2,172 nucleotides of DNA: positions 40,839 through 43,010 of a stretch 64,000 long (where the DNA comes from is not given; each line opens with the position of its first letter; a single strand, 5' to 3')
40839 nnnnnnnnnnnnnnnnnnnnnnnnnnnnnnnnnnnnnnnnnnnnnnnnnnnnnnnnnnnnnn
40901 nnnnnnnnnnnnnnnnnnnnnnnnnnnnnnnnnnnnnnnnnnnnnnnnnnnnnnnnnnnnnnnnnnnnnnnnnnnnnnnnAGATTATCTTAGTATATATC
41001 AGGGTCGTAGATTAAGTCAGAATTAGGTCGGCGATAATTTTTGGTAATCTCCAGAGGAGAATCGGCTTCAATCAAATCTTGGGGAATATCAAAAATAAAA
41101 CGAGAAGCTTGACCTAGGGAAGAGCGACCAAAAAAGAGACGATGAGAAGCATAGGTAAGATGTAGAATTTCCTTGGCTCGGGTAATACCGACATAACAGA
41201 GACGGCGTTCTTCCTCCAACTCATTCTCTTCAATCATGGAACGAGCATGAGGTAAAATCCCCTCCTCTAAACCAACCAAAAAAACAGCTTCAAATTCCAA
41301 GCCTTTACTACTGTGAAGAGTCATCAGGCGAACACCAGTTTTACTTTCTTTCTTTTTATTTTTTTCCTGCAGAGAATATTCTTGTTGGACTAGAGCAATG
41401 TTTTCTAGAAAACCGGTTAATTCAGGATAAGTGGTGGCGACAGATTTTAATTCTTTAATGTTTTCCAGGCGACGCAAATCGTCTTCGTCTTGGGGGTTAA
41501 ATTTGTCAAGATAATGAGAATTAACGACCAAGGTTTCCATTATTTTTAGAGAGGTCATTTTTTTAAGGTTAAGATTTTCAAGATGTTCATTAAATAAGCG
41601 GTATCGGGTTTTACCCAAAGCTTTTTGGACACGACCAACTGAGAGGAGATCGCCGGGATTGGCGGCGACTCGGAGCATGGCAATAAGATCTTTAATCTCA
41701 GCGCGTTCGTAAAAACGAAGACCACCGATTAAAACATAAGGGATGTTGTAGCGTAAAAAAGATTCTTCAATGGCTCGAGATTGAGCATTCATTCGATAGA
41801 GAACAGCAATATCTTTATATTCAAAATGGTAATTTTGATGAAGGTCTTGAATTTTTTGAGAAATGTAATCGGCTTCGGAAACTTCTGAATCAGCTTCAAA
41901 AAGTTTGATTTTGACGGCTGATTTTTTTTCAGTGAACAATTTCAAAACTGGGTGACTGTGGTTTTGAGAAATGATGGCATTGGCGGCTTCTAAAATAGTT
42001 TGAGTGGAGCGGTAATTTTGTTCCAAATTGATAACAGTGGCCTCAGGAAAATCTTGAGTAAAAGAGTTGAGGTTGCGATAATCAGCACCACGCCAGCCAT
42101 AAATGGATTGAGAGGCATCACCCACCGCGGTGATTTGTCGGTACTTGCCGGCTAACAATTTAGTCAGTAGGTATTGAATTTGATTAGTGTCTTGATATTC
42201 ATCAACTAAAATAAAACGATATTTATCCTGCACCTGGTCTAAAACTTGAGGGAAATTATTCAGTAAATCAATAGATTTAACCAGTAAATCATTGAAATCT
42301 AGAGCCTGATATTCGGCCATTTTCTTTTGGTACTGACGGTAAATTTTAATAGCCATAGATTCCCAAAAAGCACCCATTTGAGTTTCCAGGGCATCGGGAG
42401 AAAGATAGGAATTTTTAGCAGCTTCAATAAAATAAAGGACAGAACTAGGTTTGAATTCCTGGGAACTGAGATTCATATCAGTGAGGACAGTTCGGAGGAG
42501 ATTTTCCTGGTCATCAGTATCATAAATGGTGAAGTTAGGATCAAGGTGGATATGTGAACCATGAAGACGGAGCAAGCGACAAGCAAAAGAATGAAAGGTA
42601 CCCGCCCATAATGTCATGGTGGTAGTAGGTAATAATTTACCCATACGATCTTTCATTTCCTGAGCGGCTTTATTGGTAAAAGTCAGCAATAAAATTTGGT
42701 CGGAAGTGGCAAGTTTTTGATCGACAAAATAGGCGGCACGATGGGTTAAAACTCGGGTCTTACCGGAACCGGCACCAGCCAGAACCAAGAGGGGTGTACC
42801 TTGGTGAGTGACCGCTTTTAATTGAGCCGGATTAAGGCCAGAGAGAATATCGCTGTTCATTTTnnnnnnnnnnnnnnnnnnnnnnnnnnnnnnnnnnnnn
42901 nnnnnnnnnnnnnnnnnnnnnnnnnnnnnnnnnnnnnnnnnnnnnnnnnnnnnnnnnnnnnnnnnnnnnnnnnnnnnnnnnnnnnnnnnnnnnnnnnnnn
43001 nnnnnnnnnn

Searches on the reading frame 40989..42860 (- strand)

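Call 54: search_protein_families(library=pfam, proteins=[window:40989-42860:-], max_evalue=0.001)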
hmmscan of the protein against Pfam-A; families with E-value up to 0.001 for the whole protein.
window:40989-42860:- (623 aa): 7 families
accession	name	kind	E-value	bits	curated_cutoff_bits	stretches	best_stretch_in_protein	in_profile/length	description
PF00580.27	UvrD-helicase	-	2.5e-87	293.4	23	1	9-272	1-271/271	UvrD/REP helicase N-terminal domain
PF13361.12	UvrD_C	-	9.7e-63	213.1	25.6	2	277-448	1-169/350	UvrD-like helicase C-terminal domain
PF13245.12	AAA_19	-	6.4e-24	85.1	25.1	1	13-255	1-132/134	AAA domain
PF13538.12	UvrD_C_2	-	1.2e-08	35.1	27.4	1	510-568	2-51/52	UvrD-like helicase C-terminal domain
PF13604.12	AAA_30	-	1.6e-07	31.7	27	1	9-86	2-77/191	AAA domain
PF01443.25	Viral_helicase1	-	7.5e-07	29.6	21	0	504-568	171-226/228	Viral superfamily 1 RNA helicase core domain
PF13087.12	AAA_12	-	0.00011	22.3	27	0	492-566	120-188/195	AAA domain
